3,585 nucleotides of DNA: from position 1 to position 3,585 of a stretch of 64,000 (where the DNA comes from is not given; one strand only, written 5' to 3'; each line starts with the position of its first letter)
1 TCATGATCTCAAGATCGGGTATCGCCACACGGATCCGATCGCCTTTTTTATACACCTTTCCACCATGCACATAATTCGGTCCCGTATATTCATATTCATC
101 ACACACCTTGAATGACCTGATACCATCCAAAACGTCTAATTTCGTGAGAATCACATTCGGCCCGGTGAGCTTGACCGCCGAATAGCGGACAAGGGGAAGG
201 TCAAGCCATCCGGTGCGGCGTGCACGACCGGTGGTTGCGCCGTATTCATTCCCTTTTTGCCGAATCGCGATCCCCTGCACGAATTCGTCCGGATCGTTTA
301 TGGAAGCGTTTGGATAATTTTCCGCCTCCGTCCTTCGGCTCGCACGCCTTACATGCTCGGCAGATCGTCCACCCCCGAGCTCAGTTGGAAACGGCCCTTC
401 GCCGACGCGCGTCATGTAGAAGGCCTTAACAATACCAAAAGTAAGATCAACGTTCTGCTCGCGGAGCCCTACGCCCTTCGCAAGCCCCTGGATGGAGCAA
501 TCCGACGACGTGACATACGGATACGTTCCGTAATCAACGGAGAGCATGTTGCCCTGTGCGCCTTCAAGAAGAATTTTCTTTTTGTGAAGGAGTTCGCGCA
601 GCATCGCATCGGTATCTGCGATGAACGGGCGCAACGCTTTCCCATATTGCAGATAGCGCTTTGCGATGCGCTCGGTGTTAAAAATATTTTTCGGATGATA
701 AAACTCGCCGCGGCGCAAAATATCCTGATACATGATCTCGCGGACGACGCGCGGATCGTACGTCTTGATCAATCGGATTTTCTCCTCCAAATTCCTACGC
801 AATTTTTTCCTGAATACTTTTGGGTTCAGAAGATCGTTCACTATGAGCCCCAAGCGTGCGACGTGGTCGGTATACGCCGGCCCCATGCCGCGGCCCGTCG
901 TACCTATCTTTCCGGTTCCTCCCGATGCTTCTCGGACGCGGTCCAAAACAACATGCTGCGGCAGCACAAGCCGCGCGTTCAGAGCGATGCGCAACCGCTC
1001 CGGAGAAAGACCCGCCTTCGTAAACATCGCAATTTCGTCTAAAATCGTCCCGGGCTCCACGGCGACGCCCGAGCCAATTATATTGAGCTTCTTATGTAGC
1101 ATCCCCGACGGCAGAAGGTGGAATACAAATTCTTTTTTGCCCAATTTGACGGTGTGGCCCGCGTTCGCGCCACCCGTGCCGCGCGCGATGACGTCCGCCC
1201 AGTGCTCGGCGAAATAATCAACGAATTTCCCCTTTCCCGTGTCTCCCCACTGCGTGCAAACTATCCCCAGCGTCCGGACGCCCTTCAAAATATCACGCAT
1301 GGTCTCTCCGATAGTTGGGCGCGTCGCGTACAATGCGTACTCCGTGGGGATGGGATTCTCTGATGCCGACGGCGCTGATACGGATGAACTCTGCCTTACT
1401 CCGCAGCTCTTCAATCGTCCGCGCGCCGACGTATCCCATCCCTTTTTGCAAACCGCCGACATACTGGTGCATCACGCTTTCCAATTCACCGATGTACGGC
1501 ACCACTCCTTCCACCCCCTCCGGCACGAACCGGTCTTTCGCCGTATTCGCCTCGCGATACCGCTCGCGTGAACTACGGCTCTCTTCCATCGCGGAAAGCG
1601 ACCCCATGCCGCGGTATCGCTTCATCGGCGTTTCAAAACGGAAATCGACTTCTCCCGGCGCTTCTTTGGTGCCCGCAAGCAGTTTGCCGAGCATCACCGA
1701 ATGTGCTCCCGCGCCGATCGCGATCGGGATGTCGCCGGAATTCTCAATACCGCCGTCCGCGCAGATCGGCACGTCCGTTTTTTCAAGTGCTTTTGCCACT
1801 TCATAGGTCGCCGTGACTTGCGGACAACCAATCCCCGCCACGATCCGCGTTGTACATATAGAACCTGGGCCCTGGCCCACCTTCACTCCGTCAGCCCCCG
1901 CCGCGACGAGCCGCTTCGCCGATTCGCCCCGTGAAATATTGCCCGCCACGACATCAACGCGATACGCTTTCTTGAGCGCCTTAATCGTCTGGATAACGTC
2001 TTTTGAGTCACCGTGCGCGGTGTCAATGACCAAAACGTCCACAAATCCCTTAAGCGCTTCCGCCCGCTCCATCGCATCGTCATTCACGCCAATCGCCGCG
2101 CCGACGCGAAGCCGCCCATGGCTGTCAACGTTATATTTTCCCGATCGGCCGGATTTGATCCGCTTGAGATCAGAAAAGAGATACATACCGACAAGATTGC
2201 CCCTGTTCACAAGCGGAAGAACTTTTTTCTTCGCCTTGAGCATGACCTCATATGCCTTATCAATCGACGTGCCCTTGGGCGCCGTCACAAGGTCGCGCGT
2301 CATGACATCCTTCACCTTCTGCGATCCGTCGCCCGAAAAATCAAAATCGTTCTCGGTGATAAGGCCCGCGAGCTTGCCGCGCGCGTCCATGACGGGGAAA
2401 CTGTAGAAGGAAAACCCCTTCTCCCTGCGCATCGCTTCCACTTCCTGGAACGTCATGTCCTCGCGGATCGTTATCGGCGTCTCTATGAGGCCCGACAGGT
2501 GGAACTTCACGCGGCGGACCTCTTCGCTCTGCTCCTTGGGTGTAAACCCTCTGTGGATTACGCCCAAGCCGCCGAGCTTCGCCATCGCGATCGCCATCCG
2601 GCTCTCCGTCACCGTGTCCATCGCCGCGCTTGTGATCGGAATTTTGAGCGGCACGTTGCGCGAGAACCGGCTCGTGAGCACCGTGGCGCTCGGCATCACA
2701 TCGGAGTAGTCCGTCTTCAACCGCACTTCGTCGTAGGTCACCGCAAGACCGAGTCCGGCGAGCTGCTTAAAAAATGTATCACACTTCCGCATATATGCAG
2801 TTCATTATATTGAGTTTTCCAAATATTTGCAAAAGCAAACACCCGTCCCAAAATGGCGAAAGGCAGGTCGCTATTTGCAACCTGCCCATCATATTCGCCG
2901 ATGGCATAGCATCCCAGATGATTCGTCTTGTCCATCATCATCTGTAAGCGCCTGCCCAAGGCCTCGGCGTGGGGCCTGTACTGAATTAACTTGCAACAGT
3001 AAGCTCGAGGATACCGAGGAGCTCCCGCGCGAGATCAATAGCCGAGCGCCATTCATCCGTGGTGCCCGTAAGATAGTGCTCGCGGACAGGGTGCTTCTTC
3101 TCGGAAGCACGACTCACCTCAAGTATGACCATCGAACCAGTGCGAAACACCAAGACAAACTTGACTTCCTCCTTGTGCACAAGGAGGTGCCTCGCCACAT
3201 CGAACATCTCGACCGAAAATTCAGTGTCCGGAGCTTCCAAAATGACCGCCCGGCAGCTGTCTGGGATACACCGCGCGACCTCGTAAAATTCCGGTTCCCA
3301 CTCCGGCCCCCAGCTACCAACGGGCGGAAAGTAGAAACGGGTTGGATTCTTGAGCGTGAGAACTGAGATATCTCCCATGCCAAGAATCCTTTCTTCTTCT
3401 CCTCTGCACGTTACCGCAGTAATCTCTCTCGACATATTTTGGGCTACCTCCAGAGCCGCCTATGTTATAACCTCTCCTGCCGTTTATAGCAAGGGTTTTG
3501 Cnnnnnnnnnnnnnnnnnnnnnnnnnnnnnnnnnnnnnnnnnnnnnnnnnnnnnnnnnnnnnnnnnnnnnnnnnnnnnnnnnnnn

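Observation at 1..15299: Compact 13-gene purine supercluster with purS-purL fusion, embedded HD nucleotidase and unknown ORF; purH and purK not in the cluster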

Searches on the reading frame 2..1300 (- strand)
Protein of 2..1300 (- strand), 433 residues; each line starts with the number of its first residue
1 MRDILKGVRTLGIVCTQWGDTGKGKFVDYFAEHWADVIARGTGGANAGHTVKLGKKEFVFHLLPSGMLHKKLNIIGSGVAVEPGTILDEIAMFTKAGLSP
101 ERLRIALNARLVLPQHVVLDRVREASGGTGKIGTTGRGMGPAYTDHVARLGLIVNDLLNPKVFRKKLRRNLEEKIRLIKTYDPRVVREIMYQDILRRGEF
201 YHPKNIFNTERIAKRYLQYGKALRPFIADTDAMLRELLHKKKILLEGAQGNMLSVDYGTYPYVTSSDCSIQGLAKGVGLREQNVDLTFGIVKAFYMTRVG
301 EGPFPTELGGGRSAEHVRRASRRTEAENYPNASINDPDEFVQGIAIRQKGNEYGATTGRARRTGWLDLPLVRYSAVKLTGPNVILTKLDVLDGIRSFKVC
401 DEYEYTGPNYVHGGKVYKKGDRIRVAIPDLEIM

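Call 6: search_protein_families(library=pfam, proteins=[window:2-1300:-], max_evalue=0.1)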
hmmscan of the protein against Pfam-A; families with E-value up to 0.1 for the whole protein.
window:2-1300:- (433 aa): 2 families
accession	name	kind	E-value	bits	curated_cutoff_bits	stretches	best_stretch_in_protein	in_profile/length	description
PF00709.27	Adenylsucc_synt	-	5.8e-114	381.5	27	1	13-409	2-347/416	Adenylosuccinate synthetase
PF23843.2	DUF7210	-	0.0065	16.4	27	1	412-430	11-29/38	Domain of unknown function (DUF7210)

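Call 10: search_protein_families(library=ncbifam, proteins=[window:2-1300:-], max_evalue=0.1)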
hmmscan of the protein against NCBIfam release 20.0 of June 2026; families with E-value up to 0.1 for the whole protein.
window:2-1300:- (433 aa): 7 families
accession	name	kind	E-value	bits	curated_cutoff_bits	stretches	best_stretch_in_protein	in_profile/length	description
NF002223.0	PRK01117.1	equivalog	1.5e-109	366.7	402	1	13-410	6-354/430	adenylosuccinate synthase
TIGR00184.1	purA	equivalog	2.6e-99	333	395.55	2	13-310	2-280/425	adenylosuccinate synthase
NF010355.0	PRK13783.1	equivalog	1e-88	298.3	445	2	12-322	4-285/404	adenylosuccinate synthase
NF010357.0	PRK13785.1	equivalog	2.4e-80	270.4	700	1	10-409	2-376/455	adenylosuccinate synthase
NF003295.0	PRK04293.1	equivalog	1.9e-54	184.8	368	3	13-157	6-146/337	adenylosuccinate synthetase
NF038379.2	amino_Aden_PurZ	exception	4.8e-26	91.7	300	1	13-300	4-243/293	succino-amino-deoxyadenylate synthase PurZ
NF005335.0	PRK06856.1-1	equivalog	0.042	14.1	180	1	149-203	10-65/136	DNA polymerase III subunit psi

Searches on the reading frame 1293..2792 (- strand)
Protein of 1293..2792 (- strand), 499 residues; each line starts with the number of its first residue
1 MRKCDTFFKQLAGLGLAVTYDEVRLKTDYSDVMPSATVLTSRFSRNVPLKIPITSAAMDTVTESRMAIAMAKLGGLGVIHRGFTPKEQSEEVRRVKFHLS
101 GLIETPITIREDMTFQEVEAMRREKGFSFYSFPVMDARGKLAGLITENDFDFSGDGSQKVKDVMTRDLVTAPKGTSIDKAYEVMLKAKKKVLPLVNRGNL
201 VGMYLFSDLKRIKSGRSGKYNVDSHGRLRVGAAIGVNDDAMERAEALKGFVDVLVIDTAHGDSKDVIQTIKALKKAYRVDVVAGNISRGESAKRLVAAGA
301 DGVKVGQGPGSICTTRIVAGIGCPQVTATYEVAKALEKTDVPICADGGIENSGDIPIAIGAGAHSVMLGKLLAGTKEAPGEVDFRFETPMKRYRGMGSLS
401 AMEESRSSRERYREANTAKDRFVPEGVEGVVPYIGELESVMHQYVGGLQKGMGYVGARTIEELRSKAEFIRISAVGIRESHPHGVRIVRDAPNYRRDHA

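Call 6: search_protein_families(library=pfam, proteins=[window:1293-2792:-], max_evalue=0.1)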
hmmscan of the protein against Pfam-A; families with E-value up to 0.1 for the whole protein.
window:1293-2792:- (499 aa): 7 families
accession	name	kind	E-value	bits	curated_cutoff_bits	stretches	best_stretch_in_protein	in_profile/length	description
PF00478.31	IMPDH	-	1.3e-135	452.4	25.6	1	17-483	1-345/345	IMP dehydrogenase / GMP reductase domain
PF00571.33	CBS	-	9e-15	55.2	24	2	160-211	1-53/57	CBS domain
PF03060.21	NMO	-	4.5e-10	39.9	28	2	281-379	138-232/331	Nitronate monooxygenase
PF01070.24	FMN_dh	-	6.5e-08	32.4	24.9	1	266-373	206-306/350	FMN-dependent dehydrogenase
PF00977.27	His_biosynth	-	0.0003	20.8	23.6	1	331-370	64-103/228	Histidine biosynthesis protein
PF05690.20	ThiG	-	0.019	14.7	23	1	319-377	153-212/247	Thiazole biosynthesis protein ThiG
PF01645.23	Glu_synthase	-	0.021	14.5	20.4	1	263-370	188-305/369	Conserved region in glutamate synthase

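Call 10: search_protein_families(library=ncbifam, proteins=[window:1293-2792:-], max_evalue=0.1)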
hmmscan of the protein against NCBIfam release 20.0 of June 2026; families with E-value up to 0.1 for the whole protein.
window:1293-2792:- (499 aa): 34 families (the best 25 are shown)
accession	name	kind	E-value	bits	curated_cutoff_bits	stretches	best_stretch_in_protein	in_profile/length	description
TIGR01302.1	IMP_dehydrog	equivalog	3.5e-149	497.5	481.5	1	17-464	1-449/450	IMP dehydrogenase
NF005311.0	PRK06843.1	equivalog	1.5e-103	346.9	779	2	223-485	137-400/404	inosine 5-monophosphate dehydrogenase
NF005869.0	PRK07807.1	equivalog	1.7e-83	281.3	549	1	18-484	13-476/479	GuaB1 family IMP dehydrogenase-related protein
NF052358.1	GMPRedGuaB1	equivalog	2.6e-80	270.9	675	1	18-482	13-474/479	GMP reductase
NF005493.0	PRK07107.1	equivalog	1.8e-77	261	585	1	46-487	47-493/502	IMP dehydrogenase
TIGR01303.1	IMP_DH_rel_1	equivalog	1.7e-71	241.6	562.75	1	17-483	11-473/475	GuaB1 family IMP dehydrogenase-related protein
NF003470.0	PRK05096.1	equivalog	4.4e-50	170.8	397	2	232-473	101-337/347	GMP reductase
TIGR01305.1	GMP_reduct_1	equivalog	2.8e-45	154.8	492.15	1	247-473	118-336/343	GMP reductase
NF003966.0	PRK05458.1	equivalog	2.7e-36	125.5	344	2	232-469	91-314/327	GMP reductase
TIGR01306.1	GMP_reduct_2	equivalog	2.4e-31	109.5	465.65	2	234-464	89-306/321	GMP reductase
TIGR01304.1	IMP_DH_rel_2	equivalog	1.6e-26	93.4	342.1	2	255-383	162-297/365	GuaB3 family IMP dehydrogenase-related protein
TIGR03151.1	enACPred_II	equivalog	3.3e-06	26.6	453.1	1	47-96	8-58/307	enoyl-[acyl-carrier-protein] reductase FabK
NF011447.0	PRK14869.2-3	equivalog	2.4e-05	23.1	522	1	159-236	69-147/540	putative manganese-dependent inorganic diphosphatase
NF011443.0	PRK14869.1-5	equivalog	5e-05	21.9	335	1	157-210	68-122/546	putative manganese-dependent inorganic diphosphatase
NF041552.1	TF_PrdR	equivalog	8.1e-05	21.1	795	1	133-206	41-118/577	sigma-54 dependent transcriptional regulator PrdR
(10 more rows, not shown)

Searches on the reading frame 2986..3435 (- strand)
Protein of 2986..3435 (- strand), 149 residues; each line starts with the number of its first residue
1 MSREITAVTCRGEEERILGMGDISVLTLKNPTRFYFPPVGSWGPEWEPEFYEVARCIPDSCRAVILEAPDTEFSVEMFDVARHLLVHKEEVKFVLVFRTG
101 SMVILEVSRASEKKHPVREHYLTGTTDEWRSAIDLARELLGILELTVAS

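Call 6: search_protein_families(library=pfam, proteins=[window:2986-3435:-], max_evalue=0.1)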
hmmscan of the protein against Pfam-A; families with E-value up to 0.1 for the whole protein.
window:2986-3435:- (149 aa): 0 families

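Call 10: search_protein_families(library=ncbifam, proteins=[window:2986-3435:-], max_evalue=0.1)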
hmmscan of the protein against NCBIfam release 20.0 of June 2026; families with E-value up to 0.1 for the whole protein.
window:2986-3435:- (149 aa): 1 family
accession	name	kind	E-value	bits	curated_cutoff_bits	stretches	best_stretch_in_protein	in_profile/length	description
NF041310.1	Prot_Kin_Rio1_Halo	equivalog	0.046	13.1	480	1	63-123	188-251/273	serine/threonine-protein kinase Rio1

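Call 14: find_homologous_proteins(query=window:2986-3435:-, max_evalue=0.01)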
Query window:2986-3435:- (149 aa): 1 proteins with E <= 0.01 among 30 candidates.
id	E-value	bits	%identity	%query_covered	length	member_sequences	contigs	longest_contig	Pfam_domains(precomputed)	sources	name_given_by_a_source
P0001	2.8e-81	289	100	87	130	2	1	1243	-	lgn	-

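Call 37: search_protein_representatives(protein=window:2986-3435:-)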
Query: 149 residues. Proteins with E-value up to 0.001 (for the whole library): 3; up to 1e-10: 2; up to 1e-30: 1. The best 3 are listed.
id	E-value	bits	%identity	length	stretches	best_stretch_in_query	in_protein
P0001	8.8e-82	288.5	100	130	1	20-149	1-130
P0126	3.2e-11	59.6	37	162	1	19-148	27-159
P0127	2.8e-06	43.6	27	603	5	10-53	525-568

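Call 39: find_encoding_contigs(protein=P0126, flank=10000, max_places=3)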
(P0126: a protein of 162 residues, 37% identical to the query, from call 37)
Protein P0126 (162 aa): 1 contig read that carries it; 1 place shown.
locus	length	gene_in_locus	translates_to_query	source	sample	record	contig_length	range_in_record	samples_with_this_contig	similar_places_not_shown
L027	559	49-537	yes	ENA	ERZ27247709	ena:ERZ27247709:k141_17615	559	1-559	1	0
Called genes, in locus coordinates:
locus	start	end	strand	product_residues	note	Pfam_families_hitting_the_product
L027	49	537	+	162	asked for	-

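Call 65: predict_structure(alignment_id=A1)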
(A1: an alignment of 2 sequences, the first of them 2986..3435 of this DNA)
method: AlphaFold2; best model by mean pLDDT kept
length: 149 residues; sequences in the alignment: 2
mean_pLDDT: 51.0   pTM: 0.53
mean pLDDT of the five models: 51.0, 49.9, 44.4, 43.1, 38.3
residues with pLDDT >= 90: 0; 70-90: 10; 50-70: 75; < 50: 64
segments of 3 or more residues with pLDDT < 50: 1-25, 30-41, 69-73, 124-132, 141-149
pLDDT, mean of each block of 10 residues (from residue 1): 26 36 48 40 49 59 60 56 71 64 65 59 48 50 32
secondary structure, 60 per line:
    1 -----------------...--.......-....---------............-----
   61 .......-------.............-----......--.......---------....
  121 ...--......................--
elements in order: E18-20 E23-29 H31-34 H44-55 E61-67 H75-87 E93-98 E101-107 E117-123 H126-147

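Call 70: search_protein_families(library=phrogs, proteins=[window:2986-3435:-, P0126], max_evalue=1)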
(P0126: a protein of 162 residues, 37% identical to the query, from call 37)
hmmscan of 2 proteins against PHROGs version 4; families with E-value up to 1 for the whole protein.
window:2986-3435:- (149 aa): 0 families

P0126 (162 aa): 0 families

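Call 71: search_protein_families(library=padloc, proteins=[window:2986-3435:-, P0126], max_evalue=1)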
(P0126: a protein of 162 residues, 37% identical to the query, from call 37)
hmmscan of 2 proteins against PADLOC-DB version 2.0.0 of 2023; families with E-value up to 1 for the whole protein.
window:2986-3435:- (149 aa): 0 families

P0126 (162 aa): 0 families

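Call 72: fold_search(model_id=the predicted structure, library=pdb)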
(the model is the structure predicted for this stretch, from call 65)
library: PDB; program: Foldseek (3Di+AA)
matches with E <= 10: 964; with E <= 0.001: 0
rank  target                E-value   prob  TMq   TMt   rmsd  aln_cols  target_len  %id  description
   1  5w8m_B                2.9e-02  0.20  0.21  0.17  13.1       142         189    8  Crystal structure of Chaetomium thermophilum Vps29 (released 2018-06-13)
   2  5od2_B                4.0e-02  0.93  0.30  0.11   4.5        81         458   14  Crystal structure of ADP-dependent glucokinase from Methanocaldococcus jannaschii (released 2018-01-31)
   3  8rl2_CJ               4.3e-02  0.16  0.17  0.10  12.2       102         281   10  Human pre-60S - State 5 (released 2025-01-15)
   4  5od2_A                5.9e-02  0.90  0.30  0.11   4.5        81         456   14  Crystal structure of ADP-dependent glucokinase from Methanocaldococcus jannaschii (released 2018-01-31)
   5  3kyd_A                5.9e-02  0.15  0.19  0.11  12.8        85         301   13  Human SUMO E1~SUMO1-AMP tetrahedral intermediate mimic (released 2010-02-16)
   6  5kkg_B                6.7e-02  0.60  0.29  0.11   8.4       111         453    8  Crystal structure of E72A mutant of ancestral protein ancMT of ADP-dependent sugar kinases family (released 2017-07-26)
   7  7mq8_SM               6.7e-02  0.25  0.20  0.12  10.3        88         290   11  Cryo-EM structure of the human SSU processome, state pre-A1 (released 2021-09-22)
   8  5o5x_B                7.2e-02  0.63  0.29  0.11   6.9       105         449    8  Crystal structure of Thermococcus litoralis ADP-dependent glucokinase (GK) (released 2018-10-24)
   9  2vhi_C                7.7e-02  0.44  0.33  0.15  15.2       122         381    9  Crystal structure of a pyrimidine degrading enzyme from Drosophila melanogaster (released 2008-03-25)
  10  9y9z_21               8.2e-02  0.30  0.21  0.14  12.5        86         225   16  Cryo-EM structure of conoid fiber from Toxoplasma gondii (24-nm repeat) (released 2025-12-03)
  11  5o5x_A                8.7e-02  0.87  0.33  0.12   3.8       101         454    8  Crystal structure of Thermococcus litoralis ADP-dependent glucokinase (GK) (released 2018-10-24)
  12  5w8m_F                8.7e-02  0.15  0.21  0.18  12.8       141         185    7  Crystal structure of Chaetomium thermophilum Vps29 (released 2018-06-13)
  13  5yec_A                1.1e-01  0.63  0.33  0.18   4.1        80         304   12  Crystal structure of Atg7CTD-Atg8-MgATP complex in form II (released 2018-03-28)
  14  7mqa_SM               1.1e-01  0.20  0.19  0.12  10.2        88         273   11  Cryo-EM structure of the human SSU processome, state post-A1 (released 2021-09-22)
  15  9n9h_M                1.1e-01  0.15  0.19  0.08  14.3        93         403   11  Cryo-EM structure of the Xenopus laevis mitotic centromere-associated kinesin (MCAK) bound to the paclitaxel-stabilize (released 2026-02-04)
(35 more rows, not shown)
